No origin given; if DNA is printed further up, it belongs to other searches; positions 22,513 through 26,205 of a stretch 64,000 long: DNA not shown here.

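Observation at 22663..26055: P1B heavy-metal ATPase fused to a second, HupE/UreJ-like metal permease module via a (His-Ser)8 linker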

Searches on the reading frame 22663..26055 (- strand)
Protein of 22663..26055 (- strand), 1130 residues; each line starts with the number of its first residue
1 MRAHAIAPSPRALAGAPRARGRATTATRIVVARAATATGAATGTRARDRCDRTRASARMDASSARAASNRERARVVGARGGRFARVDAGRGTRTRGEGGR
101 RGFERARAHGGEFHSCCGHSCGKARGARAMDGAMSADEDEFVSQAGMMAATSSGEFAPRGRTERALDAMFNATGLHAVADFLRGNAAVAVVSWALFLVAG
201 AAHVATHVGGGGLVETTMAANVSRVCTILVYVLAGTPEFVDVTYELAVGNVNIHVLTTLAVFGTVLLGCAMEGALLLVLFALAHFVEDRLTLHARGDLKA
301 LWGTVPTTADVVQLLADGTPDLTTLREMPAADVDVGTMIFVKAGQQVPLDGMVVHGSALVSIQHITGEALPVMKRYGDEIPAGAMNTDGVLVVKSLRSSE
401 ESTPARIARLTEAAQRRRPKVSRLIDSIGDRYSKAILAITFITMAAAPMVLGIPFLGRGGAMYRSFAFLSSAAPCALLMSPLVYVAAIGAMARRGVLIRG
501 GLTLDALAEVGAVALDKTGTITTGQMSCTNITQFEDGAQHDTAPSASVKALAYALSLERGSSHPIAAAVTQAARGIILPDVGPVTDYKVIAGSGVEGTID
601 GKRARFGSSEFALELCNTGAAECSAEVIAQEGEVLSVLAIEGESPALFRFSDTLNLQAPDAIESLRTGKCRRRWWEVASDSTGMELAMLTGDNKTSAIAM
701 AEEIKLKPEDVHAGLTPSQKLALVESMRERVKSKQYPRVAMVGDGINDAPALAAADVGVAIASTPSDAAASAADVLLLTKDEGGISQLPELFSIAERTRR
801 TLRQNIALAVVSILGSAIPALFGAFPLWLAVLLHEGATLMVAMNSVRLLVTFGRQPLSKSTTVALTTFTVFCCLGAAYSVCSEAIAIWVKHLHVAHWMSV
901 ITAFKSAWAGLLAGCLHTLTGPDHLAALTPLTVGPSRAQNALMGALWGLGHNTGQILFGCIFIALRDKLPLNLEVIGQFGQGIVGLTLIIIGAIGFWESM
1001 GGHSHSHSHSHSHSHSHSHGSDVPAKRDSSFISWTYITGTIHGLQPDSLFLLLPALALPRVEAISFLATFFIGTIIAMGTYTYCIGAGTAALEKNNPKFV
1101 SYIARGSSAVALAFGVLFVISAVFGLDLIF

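Call 3: search_protein_families(library=pfam, proteins=[window:22663-26055:-], max_evalue=1)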
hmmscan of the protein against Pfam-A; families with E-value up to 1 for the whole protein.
window:22663-26055:- (1130 aa): 7 families
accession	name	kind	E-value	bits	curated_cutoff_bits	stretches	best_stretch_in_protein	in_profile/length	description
PF00122.25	E1-E2_ATPase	-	2e-42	145.2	28.1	1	310-494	5-181/181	E1-E2 ATPase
PF00702.32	Hydrolase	-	1.7e-16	61.6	26.4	1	512-756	3-191/191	haloacid dehalogenase-like hydrolase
PF08282.18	Hydrolase_3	-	0.0046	17.2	20.9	1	738-787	205-253/255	haloacid dehalogenase-like hydrolase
PF10414.14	CysG_dimeriser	-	0.022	15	23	0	665-688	20-43/58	Sirohaem synthase dimerisation region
PF25184.1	YxzE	-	0.053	15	40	1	983-1022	9-47/65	YxzE-like putative bacteriocin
PF09461.15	PcF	-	0.085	13.7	25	1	108-123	29-44/45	Phytotoxin PcF protein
PF10371.14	EKR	-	0.23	11.8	27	0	371-390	22-41/55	Domain of unknown function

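Call 4: search_protein_families(library=ncbifam, proteins=[window:22663-26055:-], max_evalue=1)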
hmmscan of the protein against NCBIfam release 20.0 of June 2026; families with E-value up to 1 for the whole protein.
window:22663-26055:- (1130 aa): 25 families
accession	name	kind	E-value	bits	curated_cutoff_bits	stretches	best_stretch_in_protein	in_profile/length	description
TIGR01525.1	ATPase-IB_hvy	subfamily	8.8e-138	460.6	346.25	1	253-848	1-560/560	heavy metal translocating P-type ATPase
TIGR01512.1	ATPase-IB2_Cd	subfamily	2.3e-113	379.5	313.5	2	253-573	1-283/494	cadmium family heavy metal-translocating P-type ATPase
NF008262.1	PRK11033.1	equivalog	3.2e-86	290.4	1005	1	251-849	176-728/731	zinc/cadmium/mercury/lead-transporting ATPase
NF033775.1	P_type_ZntA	exception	2.9e-78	263.9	1240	1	252-850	182-730/732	Zn(II)/Cd(II)/Pb(II) translocating P-type ATPase ZntA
TIGR01511.1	ATPase-IB1_Cu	subfamily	1.1e-76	258.9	397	1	273-847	46-540/542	copper-translocating P-type ATPase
NF007952.0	PRK10671.1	equivalog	2.4e-66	224.5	1316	1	274-817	294-794/838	copper-exporting P-type ATPase CopA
TIGR01494.1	ATPase_P-type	subfamily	3.8e-53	180.6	62.3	2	559-825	238-465/478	HAD-IC family P-type ATPase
TIGR01497.1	kdpB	equivalog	2.6e-28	98.5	527.9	2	315-539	106-328/675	potassium-transporting ATPase subunit KdpB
TIGR01647.1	ATPase-IIIA_H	equivalog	4.4e-27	94.6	615.5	2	708-786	511-580/755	plasma-membrane proton-efflux P-type ATPase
NF010609.0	PRK14010.1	equivalog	6.5e-20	70.9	1323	2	681-778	455-544/673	K(+)-transporting ATPase subunit B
NF011702.0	PRK15122.1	subfamily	8.9e-17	60.3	975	2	705-781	615-685/907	magnesium-translocating P-type ATPase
TIGR01524.1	ATPase-IIIB_Mg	equivalog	1.4e-16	59.6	610.75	2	706-781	577-646/867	magnesium-translocating P-type ATPase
TIGR01116.1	ATPase-IIA1_Ca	equivalog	2.3e-14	52.5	703.4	2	681-900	480-713/799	calcium-translocating P-type ATPase, SERCA-type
TIGR01523.1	ATPase-IID_K-Na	equivalog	4.7e-14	51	645.05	2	713-814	673-762/997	potassium/sodium efflux P-type ATPase, fungal-type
TIGR01522.1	ATPase-IIA2_Ca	equivalog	5.3e-14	51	798.3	2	711-781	567-632/854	calcium-transporting P-type ATPase, PMR1-type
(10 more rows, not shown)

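Call 8: list_cluster_members(proteins=[window:22663-26055:-, P0006, P0007, P0008])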
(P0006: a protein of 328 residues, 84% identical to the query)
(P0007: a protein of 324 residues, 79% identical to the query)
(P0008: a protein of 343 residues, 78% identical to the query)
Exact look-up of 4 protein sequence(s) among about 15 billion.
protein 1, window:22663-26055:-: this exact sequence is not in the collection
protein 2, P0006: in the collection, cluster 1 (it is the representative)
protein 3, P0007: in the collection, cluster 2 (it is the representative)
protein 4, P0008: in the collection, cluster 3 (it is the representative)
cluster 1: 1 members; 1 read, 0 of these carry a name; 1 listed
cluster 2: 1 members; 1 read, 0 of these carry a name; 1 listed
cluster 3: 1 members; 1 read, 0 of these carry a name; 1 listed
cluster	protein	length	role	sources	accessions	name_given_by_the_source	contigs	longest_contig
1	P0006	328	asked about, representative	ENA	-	-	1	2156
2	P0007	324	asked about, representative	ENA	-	-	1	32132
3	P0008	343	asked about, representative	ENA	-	-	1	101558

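Call 23: find_homologous_proteins(query=window:22663-26055:-, max_evalue=1e-30)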
Query window:22663-26055:- (1130 aa): 180 proteins with E <= 1e-30 among 8000 candidates; the best 120 are listed.
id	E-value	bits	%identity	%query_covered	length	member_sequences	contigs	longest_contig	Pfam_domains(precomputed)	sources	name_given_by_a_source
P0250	0.0e+0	1885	99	78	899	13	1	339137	PF00702.33,PF00122.26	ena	-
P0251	0.0e+0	1847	81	92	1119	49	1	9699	PF00702.33,PF00122.26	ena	-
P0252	0.0e+0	1816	83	88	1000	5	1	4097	PF00702.33,PF00122.26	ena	-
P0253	0.0e+0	1102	55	83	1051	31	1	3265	PF00702.33,PF00122.26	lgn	-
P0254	0.0e+0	1069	53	90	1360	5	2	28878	PF00702.33,PF00122.26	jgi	jgi:Zn2+/Cd2+-exporting ATPase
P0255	0.0e+0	1063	52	91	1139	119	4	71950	PF00702.33,PF00122.26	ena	-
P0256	0.0e+0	1060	52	91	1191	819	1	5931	PF00702.33,PF00122.26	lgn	-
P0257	0.0e+0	1053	79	55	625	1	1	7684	PF00702.33,PF00122.26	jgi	jgi:heavy metal translocating P-type ATPase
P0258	0.0e+0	1053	54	86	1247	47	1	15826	PF00702.33,PF00122.26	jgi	-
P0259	0.0e+0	1047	54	85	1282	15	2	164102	PF00702.33,PF00122.26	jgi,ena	-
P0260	0.0e+0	1024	53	86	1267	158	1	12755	PF00702.33,PF00122.26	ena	-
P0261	6.0e-274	930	54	69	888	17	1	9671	PF00702.33,PF00122.26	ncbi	-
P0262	2.0e-272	925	54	69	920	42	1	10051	PF00702.33,PF00122.26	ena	-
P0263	2.6e-272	925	67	9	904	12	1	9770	PF00702.33,PF00122.26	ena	-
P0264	4.1e-267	908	54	69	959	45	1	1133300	PF00702.33,PF00122.26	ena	-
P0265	2.5e-265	902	67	9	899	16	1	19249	PF00702.33,PF00122.26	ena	-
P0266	2.4e-264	898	47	69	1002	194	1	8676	PF00702.33,PF00122.26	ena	-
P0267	5.9e-263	894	54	69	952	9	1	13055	PF00702.33,PF00122.26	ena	-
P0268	5.0e-262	891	67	9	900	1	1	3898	PF00702.33,PF00122.26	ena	-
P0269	2.9e-261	888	52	69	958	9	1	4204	PF00702.33,PF00122.26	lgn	-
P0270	1.4e-260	886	56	58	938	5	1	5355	PF00702.33,PF00122.26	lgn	-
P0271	2.0e-260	885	56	58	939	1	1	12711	PF00702.33,PF00122.26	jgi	-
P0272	2.0e-260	885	56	58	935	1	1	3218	PF00702.33,PF00122.26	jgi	-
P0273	7.1e-260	884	56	58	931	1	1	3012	PF00702.33,PF00122.26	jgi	-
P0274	1.1e-259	883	56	58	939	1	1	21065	PF00702.33,PF00122.26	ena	-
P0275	4.0e-259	881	56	58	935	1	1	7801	PF00702.33,PF00122.26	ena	-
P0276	7.8e-259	880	52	69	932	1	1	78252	PF00702.33,PF00122.26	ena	-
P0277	9.2e-259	880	55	57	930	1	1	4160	PF00702.33,PF00122.26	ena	-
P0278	2.5e-258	878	56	57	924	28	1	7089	PF00702.33,PF00122.26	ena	-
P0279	5.7e-258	877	55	58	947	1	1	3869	PF00702.33,PF00122.26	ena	-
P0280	8.5e-258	877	55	58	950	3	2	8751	PF00702.33,PF00122.26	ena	-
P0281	9.3e-258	877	55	58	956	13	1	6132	PF00702.33,PF00122.26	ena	-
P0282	5.5e-257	874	56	57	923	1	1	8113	PF00702.33,PF00122.26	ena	-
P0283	6.0e-257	874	46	52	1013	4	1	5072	PF00702.33,PF00122.26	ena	-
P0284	1.4e-256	873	51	69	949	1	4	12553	PF00702.33,PF00122.26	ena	-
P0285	7.5e-256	870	55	57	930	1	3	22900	PF00702.33,PF00122.26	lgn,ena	-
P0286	1.3e-255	869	56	57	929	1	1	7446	PF00702.33,PF00122.26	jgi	-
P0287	1.9e-255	869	46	52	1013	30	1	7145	PF00702.33,PF00122.26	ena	-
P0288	2.0e-254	866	48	52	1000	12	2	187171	PF00702.33,PF00122.26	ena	-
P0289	2.4e-254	865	52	69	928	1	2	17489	PF00702.33,PF00122.26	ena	-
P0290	2.5e-254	865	52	69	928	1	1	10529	PF00702.33,PF00122.26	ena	-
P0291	3.3e-254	865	52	69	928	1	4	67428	PF00702.33,PF00122.26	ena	-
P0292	1.0e-252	860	47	44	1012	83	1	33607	PF00702.33,PF00122.26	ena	-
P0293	1.1e-251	856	51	41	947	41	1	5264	PF00702.33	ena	-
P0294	1.7e-251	856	47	84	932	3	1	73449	PF00702.33,PF00122.26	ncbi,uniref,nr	ncbi:putative cadmium/zinc-transporting ATPase hma1, chloroplastic, variant 2 [Cymbomonas tetramitif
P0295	5.0e-245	834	46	85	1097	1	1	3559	PF00702.33,PF00122.26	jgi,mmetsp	mmetsp:Transcript_20030/g.27732 ORF Transcript_20030/g.27732 Transcript_20030/m.27732 type:complete 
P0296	5.9e-245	834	49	79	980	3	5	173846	PF00702.33,PF00122.26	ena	-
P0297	9.6e-245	834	50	69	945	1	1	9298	PF00702.33,PF00122.26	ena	-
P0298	2.2e-243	829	49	80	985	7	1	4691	PF00702.33,PF00122.26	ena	-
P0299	2.2e-242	826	50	79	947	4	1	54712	PF00702.33,PF00122.26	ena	-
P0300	1.1e-240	820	49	78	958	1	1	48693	PF00702.33,PF00122.26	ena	-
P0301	9.7e-239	814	53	54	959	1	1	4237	PF00702.33,PF00122.26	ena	-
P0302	2.9e-237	809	48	78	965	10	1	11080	PF00702.33,PF00122.26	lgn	-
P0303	2.8e-229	782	49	77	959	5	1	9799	PF00702.33,PF00122.26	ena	-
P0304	1.2e-226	774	50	55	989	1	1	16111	PF00702.33,PF00122.26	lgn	-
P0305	2.9e-226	772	54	55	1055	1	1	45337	PF00702.33,PF00122.26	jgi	jgi:heavy metal translocating P-type ATPase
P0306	6.3e-226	771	45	85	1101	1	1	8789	PF00702.33,PF00122.26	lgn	-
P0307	2.2e-225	769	46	62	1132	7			PF00702.33,PF00122.26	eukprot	eukprot:CAMPEP_0114238112 /NCGR_PEP_ID=MMETSP0058-20121206/7751_1 /TAXON_ID=36894 /ORGANISM="Pyramim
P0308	1.4e-223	763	45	81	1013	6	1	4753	PF00702.33,PF00122.26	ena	-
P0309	4.2e-216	739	56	57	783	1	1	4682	PF00702.33,PF00122.26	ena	-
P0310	7.8e-206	705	44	80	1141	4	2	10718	PF00702.33,PF00122.26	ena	-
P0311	2.1e-201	690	46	72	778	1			PF00702.33,PF00122.26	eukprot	eukprot:gene9192-10893_t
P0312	2.4e-198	680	39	87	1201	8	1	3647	PF00702.33,PF00122.26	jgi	-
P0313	1.9e-197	677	42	79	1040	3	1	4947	PF00702.33,PF00122.26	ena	-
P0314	1.3e-195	671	55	54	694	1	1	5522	PF00702.33,PF00122.26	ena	-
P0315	1.7e-190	654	51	39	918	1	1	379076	PF00702.33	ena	-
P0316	1.7e-155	538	43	61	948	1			PF00702.33,PF00122.26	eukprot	eukprot:jgi/Botrbrau1/3773/Bobra.0183s0008.1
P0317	2.3e-136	475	37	71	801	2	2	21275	PF00702.33,PF00122.26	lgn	-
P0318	1.0e-135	473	40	61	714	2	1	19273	PF00702.33,PF00122.26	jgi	-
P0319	9.5e-134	466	39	62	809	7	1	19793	PF00702.33,PF00122.26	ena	-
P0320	1.7e-123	432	48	33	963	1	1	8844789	PF00702.33,PF00122.26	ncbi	ncbi:hypothetical protein ABPG75_013950 [Micractinium tetrahymenae]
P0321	2.3e-123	432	38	61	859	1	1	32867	PF00702.33,PF00122.26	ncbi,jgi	jgi:Cd2+/Zn2+-exporting ATPase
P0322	4.4e-120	421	41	56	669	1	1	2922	PF00702.33,PF00122.26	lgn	-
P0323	1.6e-119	419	39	61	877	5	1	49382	PF00702.33,PF00122.26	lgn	-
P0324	1.2e-117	413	39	55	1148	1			PF00459.31,PF00702.33,PF00122.26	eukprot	eukprot:scaffold3.g6718.t1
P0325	1.1e-116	410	39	60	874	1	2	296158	PF00702.33,PF00122.26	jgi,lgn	-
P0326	2.8e-116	408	40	55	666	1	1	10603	PF00702.33,PF00122.26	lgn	-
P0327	4.1e-115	404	38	56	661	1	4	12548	PF00702.33,PF00122.26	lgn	-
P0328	9.6e-104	367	37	61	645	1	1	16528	PF00702.33,PF00122.26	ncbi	-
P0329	1.1e-98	350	38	55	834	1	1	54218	PF00702.33,PF00122.26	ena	-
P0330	2.3e-83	299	34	55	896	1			PF00702.33,PF00122.26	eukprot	eukprot:TRINITY_DN29366_c0_g2_i1.p1 TRINITY_DN29366_c0_g2~~TRINITY_DN29366_c0_g2_i1.p1 ORF type:comp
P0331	3.4e-75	272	35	55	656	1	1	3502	PF00702.33,PF00122.26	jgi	jgi:Cd2+/Zn2+-exporting ATPase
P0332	2.6e-74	269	33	55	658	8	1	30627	PF00702.33,PF00122.26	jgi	-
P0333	1.2e-71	260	35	54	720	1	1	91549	PF00702.33,PF00122.26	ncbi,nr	ncbi:MAG: cadmium-translocating P-type ATPase [Planctomycetes bacterium]|nr:cadmium-translocating P-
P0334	4.8e-70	255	32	55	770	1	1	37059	PF00403.33,PF00702.33,PF00122.26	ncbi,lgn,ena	-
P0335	1.4e-68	250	37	53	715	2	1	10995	PF00403.33,PF00702.33,PF00122.26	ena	-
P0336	5.0e-67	245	34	51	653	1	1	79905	PF00702.33,PF00122.26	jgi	jgi:Cd2+/Zn2+-exporting ATPase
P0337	1.8e-66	243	33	53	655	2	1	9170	PF00702.33,PF00122.26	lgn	-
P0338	2.1e-66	243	33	54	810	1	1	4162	PF00403.33,PF00702.33,PF00122.26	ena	-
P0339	1.1e-65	241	34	51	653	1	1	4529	PF00702.33,PF00122.26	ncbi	-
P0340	1.1e-65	241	34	51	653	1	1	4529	PF00702.33,PF00122.26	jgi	jgi:Cd2+/Zn2+-exporting ATPase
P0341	5.0e-61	225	34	53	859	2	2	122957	PF00403.33,PF00702.33,PF00122.26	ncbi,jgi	jgi:Cd2+/Zn2+-exporting ATPase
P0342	8.5e-60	221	34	53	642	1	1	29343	PF00702.33,PF00122.26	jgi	jgi:cation-transporting P-type ATPase G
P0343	2.1e-56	210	32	53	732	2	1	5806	PF00403.33,PF00702.33,PF08282.19,PF00122.26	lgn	-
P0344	3.7e-56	209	31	53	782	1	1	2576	PF00403.33,PF00702.33,PF08282.19,PF00122.26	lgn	-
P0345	5.6e-56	209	31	56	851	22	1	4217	PF00702.33,PF00122.26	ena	-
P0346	1.5e-55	207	30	58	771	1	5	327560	PF00403.33,PF00702.33,PF08282.19,PF00122.26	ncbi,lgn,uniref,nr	ncbi:zinc/cadmium/mercury/lead-transporting ATPase [Serratia quinivorans]|uniref:zinc/cadmium/mercur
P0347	2.1e-55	207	29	59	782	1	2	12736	PF00403.33,PF00702.33,PF08282.19,PF00122.26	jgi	jgi:Cd2+/Zn2+-exporting ATPase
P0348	2.9e-55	206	31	55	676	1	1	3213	PF00702.33,PF00122.26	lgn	-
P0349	3.0e-54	203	32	55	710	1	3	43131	PF00403.33,PF00702.33,PF00122.26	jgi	jgi:Cu+-exporting ATPase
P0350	5.0e-54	202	30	53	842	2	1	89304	PF00702.33,PF00122.26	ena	-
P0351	8.2e-54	201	28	55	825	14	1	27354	PF00702.33,PF00122.26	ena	-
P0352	5.2e-53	199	33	48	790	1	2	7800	PF19335.6,PF00702.33,PF04945.20,PF08282.19,PF00122.26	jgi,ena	-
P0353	1.4e-52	197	32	53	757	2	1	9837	PF00403.33,PF00702.33,PF08282.19,PF00122.26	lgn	-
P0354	2.7e-51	193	31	54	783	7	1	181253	PF00702.33,PF08282.19,PF00122.26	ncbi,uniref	ncbi:copper-translocating P-type ATPase [Mycobacterium seoulense]|uniref:copper-translocating P-type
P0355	3.0e-50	190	31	53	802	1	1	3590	PF00403.33,PF00702.33,PF00122.26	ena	-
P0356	5.6e-50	189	32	48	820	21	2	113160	PF00403.33,PF00702.33,PF00122.26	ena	-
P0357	1.6e-49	187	32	51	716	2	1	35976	PF00403.33,PF00702.33,PF08282.19,PF00122.26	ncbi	-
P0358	7.5e-48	182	29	57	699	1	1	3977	PF00702.33,PF00122.26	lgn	-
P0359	8.1e-48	182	31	53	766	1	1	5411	PF00403.33,PF00702.33,PF00122.26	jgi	jgi:Cu+-exporting ATPase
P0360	1.7e-47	180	32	51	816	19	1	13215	PF00403.33,PF00702.33,PF08282.19,PF00122.26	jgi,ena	-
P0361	1.9e-47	180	32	51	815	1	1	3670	PF00403.33,PF00702.33,PF08282.19,PF00122.26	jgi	jgi:P-type Cu+ transporter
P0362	2.0e-47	180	32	51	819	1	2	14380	PF00403.33,PF00702.33,PF00122.26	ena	-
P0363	2.7e-47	180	31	51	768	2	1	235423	PF00403.33,PF00702.33,PF08282.19,PF00122.26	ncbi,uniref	ncbi:heavy metal translocating P-type ATPase [Streptomyces sp. NPDC059467]|uniref:heavy metal transl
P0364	6.9e-47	178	29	50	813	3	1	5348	PF19335.6,PF00702.33,PF04945.20,PF08282.19,PF00122.26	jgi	jgi:Cu+-exporting ATPase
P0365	8.5e-47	178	33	51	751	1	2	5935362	PF00403.33,PF00702.33,PF08282.19,PF00122.26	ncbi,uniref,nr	ncbi:copper-translocating P-type ATPase [Streptomyces harbinensis]|uniref:heavy metal translocating 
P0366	1.1e-46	178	29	51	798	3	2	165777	PF19335.6,PF00702.33,PF04945.20,PF08282.19,PF00122.26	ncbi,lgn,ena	-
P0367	1.6e-46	177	32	51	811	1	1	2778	PF00403.33,PF00702.33,PF08282.19,PF00122.26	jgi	-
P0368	1.6e-46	177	32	51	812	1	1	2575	PF00403.33,PF00702.33,PF08282.19,PF00122.26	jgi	jgi:P-type Cu+ transporter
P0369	1.9e-46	177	31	51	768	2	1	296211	PF00403.33,PF00702.33,PF08282.19,PF00122.26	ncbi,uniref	ncbi:heavy metal translocating P-type ATPase [Streptomyces sp. NPDC091217]|uniref:heavy metal transl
